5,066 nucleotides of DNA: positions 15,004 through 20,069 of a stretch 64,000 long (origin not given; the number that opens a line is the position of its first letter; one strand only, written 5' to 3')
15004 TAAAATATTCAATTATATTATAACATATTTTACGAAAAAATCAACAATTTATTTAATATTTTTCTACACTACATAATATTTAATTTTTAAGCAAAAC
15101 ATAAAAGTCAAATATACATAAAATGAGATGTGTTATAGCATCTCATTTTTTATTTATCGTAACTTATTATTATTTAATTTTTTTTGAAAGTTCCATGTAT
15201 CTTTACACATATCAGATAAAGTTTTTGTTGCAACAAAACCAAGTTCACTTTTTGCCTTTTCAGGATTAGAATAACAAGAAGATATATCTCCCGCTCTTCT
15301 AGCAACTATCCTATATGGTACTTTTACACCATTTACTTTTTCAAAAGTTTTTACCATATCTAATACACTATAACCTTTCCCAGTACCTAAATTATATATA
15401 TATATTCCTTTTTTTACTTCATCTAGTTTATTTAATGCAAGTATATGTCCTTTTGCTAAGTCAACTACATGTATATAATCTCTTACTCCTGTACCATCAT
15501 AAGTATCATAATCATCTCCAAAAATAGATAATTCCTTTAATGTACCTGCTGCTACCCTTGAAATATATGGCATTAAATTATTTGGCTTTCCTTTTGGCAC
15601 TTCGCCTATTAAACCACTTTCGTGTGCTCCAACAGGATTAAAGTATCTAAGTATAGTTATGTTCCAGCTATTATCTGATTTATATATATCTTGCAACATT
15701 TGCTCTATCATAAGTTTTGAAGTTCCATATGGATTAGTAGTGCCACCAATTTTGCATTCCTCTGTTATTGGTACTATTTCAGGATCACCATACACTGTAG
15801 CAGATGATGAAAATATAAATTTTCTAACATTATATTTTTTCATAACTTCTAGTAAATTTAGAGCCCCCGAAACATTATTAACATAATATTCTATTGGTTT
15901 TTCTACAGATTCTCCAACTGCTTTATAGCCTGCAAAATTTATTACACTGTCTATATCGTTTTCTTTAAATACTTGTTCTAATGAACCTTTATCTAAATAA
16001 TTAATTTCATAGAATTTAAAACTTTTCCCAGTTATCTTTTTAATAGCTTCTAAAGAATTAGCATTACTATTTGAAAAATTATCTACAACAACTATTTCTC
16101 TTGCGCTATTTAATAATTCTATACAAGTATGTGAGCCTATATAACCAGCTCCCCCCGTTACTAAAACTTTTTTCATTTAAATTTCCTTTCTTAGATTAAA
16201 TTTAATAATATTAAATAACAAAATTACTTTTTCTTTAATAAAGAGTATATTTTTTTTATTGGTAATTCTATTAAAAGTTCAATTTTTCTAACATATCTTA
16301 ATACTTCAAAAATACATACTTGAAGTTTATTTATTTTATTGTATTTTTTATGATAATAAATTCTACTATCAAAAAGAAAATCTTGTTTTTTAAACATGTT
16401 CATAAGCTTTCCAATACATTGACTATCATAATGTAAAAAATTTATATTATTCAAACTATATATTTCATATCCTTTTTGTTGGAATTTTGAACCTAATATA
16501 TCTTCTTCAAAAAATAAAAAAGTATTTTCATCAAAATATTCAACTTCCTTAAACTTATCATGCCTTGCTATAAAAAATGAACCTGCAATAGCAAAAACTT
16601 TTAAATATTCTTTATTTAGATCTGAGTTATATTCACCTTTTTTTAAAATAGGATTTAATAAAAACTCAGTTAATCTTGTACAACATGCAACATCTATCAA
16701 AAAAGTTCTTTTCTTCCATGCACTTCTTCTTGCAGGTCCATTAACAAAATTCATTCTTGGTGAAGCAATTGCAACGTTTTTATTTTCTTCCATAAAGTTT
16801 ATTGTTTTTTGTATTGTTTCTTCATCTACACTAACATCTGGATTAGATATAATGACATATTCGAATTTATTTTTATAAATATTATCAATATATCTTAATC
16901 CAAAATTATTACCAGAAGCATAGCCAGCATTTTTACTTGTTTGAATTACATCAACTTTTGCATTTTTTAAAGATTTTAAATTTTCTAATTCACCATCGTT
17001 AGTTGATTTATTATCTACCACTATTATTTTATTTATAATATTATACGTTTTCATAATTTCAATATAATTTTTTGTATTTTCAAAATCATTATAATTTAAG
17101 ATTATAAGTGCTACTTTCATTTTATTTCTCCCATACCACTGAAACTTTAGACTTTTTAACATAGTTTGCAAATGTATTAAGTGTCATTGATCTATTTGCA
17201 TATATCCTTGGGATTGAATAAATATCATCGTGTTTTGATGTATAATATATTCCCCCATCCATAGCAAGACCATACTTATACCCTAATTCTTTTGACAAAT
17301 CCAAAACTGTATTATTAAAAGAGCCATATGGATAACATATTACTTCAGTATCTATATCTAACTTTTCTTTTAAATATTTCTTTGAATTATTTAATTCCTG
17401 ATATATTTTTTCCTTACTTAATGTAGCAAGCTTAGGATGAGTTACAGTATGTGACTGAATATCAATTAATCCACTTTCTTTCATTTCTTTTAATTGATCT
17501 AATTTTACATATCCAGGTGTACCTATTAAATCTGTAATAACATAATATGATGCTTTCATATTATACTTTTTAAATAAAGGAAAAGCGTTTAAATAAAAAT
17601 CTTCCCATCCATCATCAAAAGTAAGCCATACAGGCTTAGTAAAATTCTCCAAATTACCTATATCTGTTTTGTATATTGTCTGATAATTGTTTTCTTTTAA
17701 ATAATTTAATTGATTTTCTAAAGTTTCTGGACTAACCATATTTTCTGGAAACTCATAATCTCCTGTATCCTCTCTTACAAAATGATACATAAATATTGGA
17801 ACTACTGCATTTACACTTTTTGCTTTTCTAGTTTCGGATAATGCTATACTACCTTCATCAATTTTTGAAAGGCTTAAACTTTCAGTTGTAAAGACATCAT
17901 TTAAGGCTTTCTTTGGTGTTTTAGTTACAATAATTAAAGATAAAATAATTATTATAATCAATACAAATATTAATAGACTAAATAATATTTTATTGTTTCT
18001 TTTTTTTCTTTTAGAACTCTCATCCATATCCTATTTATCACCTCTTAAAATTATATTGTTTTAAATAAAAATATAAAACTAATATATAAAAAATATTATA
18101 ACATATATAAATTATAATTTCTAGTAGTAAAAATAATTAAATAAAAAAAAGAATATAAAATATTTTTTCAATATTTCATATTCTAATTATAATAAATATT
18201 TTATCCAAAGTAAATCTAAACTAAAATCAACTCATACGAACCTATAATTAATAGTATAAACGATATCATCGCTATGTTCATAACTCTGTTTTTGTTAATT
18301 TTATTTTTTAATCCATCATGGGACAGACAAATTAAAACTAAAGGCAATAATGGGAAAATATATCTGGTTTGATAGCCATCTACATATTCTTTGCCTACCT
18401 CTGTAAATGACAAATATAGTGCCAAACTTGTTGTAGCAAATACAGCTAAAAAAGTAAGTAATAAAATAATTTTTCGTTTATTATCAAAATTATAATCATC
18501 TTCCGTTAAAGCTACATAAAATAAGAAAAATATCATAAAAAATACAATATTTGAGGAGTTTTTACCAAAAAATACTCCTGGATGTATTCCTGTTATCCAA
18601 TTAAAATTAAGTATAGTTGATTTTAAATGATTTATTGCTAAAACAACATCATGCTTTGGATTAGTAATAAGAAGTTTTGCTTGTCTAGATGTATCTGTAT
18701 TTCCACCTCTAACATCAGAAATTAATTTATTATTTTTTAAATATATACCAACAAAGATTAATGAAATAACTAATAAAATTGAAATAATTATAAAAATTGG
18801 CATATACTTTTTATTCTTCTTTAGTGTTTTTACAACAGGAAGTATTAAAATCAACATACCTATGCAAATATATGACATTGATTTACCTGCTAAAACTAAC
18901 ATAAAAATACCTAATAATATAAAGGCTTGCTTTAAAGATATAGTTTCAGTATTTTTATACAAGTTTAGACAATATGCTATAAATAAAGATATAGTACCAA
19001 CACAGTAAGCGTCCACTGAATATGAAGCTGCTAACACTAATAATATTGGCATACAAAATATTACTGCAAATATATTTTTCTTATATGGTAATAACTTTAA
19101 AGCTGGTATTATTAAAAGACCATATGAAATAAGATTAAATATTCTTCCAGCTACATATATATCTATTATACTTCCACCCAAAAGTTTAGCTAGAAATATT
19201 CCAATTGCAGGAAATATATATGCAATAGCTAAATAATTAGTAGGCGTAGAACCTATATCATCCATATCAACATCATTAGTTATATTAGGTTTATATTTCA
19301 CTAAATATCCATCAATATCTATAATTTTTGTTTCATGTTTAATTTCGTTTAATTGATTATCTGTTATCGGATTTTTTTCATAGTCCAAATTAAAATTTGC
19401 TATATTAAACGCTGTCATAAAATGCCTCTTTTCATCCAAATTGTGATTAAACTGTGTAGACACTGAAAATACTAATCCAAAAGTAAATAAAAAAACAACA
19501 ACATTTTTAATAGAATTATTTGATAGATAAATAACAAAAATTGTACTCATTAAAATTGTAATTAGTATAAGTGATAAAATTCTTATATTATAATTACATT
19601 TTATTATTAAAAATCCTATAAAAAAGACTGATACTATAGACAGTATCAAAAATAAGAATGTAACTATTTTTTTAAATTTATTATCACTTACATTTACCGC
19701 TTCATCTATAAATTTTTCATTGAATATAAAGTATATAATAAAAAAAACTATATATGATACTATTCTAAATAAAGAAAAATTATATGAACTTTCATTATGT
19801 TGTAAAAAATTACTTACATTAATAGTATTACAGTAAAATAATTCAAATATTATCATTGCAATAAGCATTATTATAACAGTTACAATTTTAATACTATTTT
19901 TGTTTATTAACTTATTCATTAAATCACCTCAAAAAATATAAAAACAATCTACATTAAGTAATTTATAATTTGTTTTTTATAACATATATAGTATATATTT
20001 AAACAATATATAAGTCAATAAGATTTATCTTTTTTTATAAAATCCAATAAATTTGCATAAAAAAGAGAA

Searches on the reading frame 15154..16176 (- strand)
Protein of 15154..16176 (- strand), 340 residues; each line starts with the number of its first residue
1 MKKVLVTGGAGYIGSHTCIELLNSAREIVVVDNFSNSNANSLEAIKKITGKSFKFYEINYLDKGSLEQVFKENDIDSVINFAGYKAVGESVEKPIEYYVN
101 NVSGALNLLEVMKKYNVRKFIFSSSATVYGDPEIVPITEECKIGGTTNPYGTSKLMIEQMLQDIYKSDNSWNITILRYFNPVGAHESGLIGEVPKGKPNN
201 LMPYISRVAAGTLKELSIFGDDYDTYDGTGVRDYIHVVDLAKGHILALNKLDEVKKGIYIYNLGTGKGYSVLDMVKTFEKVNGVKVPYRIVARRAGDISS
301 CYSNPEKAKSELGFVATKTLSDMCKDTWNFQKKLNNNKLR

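Call 30: search_protein_families(library=pfam, proteins=[window:15154-16176:-], max_evalue=0.001)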
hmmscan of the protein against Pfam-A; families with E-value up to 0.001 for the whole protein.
window:15154-16176:- (340 aa): 10 families
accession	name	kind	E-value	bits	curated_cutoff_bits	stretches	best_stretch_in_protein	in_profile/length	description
PF01370.27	Epimerase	-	1.3e-60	205.2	20.9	1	4-264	1-240/240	NAD dependent epimerase/dehydratase family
PF16363.11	GDP_Man_Dehyd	-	7.3e-58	197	27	1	5-327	1-332/332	GDP-mannose 4,6 dehydratase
PF02719.21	Polysacc_synt_2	-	1.1e-16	61.3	20.2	1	4-185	1-175/293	Polysaccharide biosynthesis protein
PF01073.25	3Beta_HSD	-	3.3e-16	59.6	22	1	5-257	1-238/280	3-beta hydroxysteroid dehydrogenase/isomerase family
PF04321.23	RmlD_sub_bind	-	2.6e-10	40.3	27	1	3-166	2-139/287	RmlD substrate binding domain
PF07993.18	NAD_binding_4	-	3.4e-07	30.1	20.1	1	73-178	87-204/258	Male sterility protein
PF13460.12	NAD_binding_10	-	1.4e-06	28.8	27.2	1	8-171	1-138/184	NAD(P)H-binding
PF00106.31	adh_short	-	1.8e-06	28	26.6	1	2-90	1-93/195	short chain dehydrogenase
PF08659.16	KR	-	8e-06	26.3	22.6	1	4-131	3-143/180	KR domain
PF05368.20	NmrA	-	0.00029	21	27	0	2-125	3-107/298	NmrA-like family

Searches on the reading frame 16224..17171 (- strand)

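Call 30: search_protein_families(library=pfam, proteins=[window:16224-17171:-], max_evalue=0.001)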
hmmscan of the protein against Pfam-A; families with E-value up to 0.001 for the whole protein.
window:16224-17171:- (315 aa): 1 family
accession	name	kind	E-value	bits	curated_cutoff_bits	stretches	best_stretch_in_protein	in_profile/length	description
PF00535.33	Glycos_transf_2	-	1.2e-12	48.5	23.3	1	23-209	3-166/168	Glycosyl transferase family 2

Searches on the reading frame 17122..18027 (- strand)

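Call 30: search_protein_families(library=pfam, proteins=[window:17122-18027:-], max_evalue=0.001)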
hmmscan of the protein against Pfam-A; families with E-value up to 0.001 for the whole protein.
window:17122-18027:- (301 aa): 2 families
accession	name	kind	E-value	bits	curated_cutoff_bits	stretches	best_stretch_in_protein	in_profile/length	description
PF01522.26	Polysacc_deac_1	-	1e-33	116.4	23.1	1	131-252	7-123/124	Polysaccharide deacetylase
PF03065.20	Glyco_hydro_57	-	7.3e-08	32.5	21.2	1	176-272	91-174/291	Glycosyl hydrolase family 57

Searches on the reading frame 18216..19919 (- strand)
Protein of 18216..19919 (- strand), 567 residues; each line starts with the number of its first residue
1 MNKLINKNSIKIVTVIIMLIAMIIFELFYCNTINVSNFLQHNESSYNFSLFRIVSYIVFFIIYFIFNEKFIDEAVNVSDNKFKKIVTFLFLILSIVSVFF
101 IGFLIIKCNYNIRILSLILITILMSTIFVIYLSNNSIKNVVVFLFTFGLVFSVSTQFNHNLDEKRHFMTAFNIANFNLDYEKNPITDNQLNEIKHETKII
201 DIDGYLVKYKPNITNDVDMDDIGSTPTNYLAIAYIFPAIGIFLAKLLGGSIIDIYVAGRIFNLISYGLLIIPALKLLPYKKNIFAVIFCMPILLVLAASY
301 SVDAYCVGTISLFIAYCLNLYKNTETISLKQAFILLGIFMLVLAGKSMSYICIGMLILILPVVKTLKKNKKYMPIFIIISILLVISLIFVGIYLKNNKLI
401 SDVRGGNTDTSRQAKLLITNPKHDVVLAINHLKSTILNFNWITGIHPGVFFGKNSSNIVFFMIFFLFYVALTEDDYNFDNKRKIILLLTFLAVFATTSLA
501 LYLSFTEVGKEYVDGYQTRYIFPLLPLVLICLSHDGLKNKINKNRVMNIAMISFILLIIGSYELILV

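Call 30: search_protein_families(library=pfam, proteins=[window:18216-19919:-], max_evalue=0.001)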
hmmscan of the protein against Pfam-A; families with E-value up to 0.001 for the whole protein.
window:18216-19919:- (567 aa): 1 family
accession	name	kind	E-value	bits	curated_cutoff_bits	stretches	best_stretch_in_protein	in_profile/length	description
PF09913.15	DUF2142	-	3.7e-31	108.8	30.1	1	146-528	2-395/395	Predicted membrane protein (DUF2142)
